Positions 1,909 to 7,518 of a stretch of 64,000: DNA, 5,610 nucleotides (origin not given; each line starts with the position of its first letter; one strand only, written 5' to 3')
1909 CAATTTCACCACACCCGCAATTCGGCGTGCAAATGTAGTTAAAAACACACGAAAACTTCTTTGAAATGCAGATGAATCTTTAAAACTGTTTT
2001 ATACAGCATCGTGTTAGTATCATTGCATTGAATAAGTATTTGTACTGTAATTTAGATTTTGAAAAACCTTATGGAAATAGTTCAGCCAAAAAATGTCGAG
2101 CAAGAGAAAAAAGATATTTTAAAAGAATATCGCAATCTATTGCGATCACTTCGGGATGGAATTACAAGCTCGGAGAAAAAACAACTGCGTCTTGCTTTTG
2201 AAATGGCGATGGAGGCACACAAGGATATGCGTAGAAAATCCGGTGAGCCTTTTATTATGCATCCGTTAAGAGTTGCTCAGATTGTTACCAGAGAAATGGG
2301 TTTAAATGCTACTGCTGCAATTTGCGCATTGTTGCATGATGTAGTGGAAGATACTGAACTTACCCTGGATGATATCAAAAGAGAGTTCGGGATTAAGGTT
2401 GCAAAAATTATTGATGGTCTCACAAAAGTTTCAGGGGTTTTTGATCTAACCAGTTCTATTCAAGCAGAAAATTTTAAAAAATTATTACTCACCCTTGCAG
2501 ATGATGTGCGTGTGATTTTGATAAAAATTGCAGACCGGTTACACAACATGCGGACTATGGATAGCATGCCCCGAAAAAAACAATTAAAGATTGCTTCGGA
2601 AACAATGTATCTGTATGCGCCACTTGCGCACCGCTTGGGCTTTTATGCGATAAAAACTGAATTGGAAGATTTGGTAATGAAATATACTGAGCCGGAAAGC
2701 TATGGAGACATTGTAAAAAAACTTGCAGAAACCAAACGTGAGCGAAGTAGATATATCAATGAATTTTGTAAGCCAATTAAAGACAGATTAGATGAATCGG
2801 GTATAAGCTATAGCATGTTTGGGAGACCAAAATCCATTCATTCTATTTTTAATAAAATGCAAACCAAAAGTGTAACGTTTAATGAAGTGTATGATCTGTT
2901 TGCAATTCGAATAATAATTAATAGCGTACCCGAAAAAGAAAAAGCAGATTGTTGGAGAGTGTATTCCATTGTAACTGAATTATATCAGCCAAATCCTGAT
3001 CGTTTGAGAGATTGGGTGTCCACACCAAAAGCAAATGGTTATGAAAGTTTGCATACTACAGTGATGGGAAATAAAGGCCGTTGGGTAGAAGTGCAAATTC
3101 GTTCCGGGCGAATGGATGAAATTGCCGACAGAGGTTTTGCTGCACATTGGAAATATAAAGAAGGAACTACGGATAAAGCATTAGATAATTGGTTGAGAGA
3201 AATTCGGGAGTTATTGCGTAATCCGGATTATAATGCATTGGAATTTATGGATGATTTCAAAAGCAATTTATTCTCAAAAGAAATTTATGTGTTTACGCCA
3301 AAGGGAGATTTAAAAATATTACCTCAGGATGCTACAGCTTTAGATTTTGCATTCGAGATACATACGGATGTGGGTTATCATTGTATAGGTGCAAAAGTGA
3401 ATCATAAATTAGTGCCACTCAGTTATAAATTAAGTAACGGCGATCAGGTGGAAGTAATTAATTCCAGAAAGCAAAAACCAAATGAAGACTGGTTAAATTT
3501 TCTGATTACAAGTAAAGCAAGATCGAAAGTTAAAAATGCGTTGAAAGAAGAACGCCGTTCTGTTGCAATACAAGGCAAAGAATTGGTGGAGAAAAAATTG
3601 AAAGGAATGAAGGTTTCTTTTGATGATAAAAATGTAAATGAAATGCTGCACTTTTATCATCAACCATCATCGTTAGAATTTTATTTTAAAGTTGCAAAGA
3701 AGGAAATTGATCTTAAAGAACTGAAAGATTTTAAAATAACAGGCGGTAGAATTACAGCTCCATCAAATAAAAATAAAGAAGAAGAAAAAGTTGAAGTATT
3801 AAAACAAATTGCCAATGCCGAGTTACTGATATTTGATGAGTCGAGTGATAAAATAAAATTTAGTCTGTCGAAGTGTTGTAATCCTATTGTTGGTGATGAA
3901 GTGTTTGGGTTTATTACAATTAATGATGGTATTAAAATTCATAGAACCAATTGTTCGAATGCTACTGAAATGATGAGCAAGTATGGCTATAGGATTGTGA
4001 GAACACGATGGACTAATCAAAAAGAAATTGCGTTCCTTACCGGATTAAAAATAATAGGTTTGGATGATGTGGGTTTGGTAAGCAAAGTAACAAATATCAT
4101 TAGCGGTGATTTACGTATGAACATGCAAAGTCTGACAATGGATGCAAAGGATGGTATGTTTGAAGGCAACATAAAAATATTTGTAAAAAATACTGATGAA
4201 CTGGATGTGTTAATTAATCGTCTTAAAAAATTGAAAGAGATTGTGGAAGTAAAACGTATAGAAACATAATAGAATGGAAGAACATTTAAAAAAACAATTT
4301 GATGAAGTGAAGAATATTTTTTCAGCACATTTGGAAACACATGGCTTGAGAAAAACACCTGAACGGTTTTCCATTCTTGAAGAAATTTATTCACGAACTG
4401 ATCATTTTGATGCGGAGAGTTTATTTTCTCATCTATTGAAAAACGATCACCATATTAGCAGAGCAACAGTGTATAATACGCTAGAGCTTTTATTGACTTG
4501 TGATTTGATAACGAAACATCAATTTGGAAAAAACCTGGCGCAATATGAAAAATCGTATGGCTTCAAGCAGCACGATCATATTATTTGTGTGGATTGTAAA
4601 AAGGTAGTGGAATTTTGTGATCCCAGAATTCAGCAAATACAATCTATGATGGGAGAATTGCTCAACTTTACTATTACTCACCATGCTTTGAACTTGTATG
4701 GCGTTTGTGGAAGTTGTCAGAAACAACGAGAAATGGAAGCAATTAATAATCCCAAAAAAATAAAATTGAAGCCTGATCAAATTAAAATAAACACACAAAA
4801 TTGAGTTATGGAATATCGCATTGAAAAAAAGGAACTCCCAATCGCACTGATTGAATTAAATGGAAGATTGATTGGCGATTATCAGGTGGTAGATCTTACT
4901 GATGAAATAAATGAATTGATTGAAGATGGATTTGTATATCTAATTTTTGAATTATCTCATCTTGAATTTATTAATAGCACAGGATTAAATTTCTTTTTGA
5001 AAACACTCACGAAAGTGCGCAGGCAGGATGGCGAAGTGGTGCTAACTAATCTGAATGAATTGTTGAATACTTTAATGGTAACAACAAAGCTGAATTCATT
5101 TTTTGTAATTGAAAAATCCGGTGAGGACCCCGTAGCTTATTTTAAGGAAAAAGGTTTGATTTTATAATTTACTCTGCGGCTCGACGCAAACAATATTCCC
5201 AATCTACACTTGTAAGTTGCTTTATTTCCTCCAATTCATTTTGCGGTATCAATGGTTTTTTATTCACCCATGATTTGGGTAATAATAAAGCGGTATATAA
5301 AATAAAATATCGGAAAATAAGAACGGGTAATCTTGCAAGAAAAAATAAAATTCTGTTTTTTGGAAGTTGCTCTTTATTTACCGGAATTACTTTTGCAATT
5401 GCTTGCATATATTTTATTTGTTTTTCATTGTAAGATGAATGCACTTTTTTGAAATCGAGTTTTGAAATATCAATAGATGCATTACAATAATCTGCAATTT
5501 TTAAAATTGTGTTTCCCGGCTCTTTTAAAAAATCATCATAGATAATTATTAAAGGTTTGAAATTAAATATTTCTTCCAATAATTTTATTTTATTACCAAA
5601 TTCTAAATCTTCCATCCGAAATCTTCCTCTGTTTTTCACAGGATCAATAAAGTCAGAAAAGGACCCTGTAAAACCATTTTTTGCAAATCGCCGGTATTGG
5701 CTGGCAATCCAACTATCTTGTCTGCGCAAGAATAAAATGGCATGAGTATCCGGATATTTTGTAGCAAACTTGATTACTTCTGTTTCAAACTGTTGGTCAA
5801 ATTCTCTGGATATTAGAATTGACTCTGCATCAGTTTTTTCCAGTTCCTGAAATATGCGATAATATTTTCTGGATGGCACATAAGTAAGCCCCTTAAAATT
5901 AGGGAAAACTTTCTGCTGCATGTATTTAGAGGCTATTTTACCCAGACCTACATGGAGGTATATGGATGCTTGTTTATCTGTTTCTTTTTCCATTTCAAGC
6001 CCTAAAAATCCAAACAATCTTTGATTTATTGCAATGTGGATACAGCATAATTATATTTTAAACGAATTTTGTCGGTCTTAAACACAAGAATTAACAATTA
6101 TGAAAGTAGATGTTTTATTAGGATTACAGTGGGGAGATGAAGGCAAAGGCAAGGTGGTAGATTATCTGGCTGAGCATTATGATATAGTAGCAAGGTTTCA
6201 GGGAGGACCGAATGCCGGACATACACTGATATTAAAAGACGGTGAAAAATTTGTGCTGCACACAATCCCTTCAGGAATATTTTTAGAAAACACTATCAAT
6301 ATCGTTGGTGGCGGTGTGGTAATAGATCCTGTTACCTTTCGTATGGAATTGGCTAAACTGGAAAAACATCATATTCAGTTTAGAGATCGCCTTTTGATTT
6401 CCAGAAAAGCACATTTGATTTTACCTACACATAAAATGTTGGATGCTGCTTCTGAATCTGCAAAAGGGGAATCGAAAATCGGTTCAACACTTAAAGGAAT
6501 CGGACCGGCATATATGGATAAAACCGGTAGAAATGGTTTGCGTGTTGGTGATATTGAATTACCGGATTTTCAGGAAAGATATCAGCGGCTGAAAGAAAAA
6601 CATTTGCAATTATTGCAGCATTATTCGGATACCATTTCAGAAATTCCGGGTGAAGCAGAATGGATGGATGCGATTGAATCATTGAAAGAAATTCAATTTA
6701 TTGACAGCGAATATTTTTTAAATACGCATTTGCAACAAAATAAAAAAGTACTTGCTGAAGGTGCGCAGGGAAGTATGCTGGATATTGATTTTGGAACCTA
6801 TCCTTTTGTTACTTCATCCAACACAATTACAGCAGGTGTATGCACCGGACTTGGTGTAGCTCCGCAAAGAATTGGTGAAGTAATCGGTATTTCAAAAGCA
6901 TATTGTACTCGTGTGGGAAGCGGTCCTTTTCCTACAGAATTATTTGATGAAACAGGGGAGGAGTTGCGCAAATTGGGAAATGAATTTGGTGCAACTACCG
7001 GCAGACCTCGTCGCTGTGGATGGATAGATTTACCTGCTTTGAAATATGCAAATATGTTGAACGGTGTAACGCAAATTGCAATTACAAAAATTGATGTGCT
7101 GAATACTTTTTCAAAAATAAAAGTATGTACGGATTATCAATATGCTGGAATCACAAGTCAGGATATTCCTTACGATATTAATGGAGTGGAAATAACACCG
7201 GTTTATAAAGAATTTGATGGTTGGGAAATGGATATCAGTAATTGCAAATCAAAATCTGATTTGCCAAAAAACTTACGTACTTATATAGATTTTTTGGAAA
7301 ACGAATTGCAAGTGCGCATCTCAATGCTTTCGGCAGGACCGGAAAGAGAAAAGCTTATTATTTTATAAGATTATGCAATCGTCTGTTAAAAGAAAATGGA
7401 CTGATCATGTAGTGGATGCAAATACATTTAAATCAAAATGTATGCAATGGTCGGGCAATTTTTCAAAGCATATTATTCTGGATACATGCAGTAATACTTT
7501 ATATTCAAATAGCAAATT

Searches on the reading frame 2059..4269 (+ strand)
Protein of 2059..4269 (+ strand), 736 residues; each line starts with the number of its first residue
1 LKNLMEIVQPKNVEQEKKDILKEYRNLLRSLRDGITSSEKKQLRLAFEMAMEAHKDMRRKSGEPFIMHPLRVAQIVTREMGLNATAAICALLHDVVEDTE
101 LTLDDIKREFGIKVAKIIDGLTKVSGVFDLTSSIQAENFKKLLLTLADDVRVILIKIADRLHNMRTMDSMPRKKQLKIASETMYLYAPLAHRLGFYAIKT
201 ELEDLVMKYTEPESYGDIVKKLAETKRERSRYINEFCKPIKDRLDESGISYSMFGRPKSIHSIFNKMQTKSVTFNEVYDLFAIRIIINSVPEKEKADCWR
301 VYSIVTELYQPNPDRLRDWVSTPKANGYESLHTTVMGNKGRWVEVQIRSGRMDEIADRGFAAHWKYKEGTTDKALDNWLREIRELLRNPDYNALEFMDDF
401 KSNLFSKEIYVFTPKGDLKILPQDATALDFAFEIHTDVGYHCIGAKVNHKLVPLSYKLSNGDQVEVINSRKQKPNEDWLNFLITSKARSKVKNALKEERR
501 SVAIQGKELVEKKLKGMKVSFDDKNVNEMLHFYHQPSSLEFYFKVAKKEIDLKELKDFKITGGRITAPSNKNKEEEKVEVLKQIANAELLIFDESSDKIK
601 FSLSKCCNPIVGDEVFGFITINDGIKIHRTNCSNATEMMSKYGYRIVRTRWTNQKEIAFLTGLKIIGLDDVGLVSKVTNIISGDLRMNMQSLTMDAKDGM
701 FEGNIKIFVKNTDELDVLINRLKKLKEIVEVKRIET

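Call 31: search_protein_families(library=pfam, proteins=[window:2059-4269:+], max_evalue=0.001)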
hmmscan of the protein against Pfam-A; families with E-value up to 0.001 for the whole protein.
window:2059-4269:+ (736 aa): 6 families
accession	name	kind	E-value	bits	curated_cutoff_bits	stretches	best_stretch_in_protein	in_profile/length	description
PF13328.12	HD_4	-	3.4e-42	144.3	27.2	1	46-195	1-155/156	HD domain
PF04607.23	RelA_SpoT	-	1.3e-37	129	27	1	255-369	1-111/113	Region found in RelA / SpoT proteins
PF02824.27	TGS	-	8.9e-20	70.9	22.2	1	409-467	1-59/60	TGS domain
PF13291.12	ACT_4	-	1.7e-15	57.9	27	1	658-733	4-80/80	ACT domain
PF01966.28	HD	-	2.5e-09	37.9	22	1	67-164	3-116/116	HD domain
PF19296.4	RelA_AH_RIS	-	0.0003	21.4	23.8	1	481-592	3-114/185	RelA/SpoT, AH and RIS domains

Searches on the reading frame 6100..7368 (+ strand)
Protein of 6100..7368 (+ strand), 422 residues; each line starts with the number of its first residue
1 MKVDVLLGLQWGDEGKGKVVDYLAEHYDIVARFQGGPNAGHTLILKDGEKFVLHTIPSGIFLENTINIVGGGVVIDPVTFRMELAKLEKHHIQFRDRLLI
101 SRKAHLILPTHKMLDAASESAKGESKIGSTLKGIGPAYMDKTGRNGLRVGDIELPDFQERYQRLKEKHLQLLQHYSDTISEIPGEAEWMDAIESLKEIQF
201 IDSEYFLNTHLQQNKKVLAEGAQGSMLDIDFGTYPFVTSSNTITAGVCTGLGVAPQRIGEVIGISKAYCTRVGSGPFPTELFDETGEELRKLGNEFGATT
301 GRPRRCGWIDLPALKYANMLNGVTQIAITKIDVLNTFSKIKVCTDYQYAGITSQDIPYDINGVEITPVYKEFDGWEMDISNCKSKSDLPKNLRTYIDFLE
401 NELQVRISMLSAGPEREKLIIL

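Call 97: search_protein_families(library=pfam, proteins=[window:6100-7368:+], max_evalue=0.0001)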
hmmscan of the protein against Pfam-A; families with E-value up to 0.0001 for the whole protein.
window:6100-7368:+ (422 aa): 1 family
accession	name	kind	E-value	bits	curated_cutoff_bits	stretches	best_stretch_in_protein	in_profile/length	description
PF00709.27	Adenylsucc_synt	-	8.2e-171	568.8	27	1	5-420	1-416/416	Adenylosuccinate synthetase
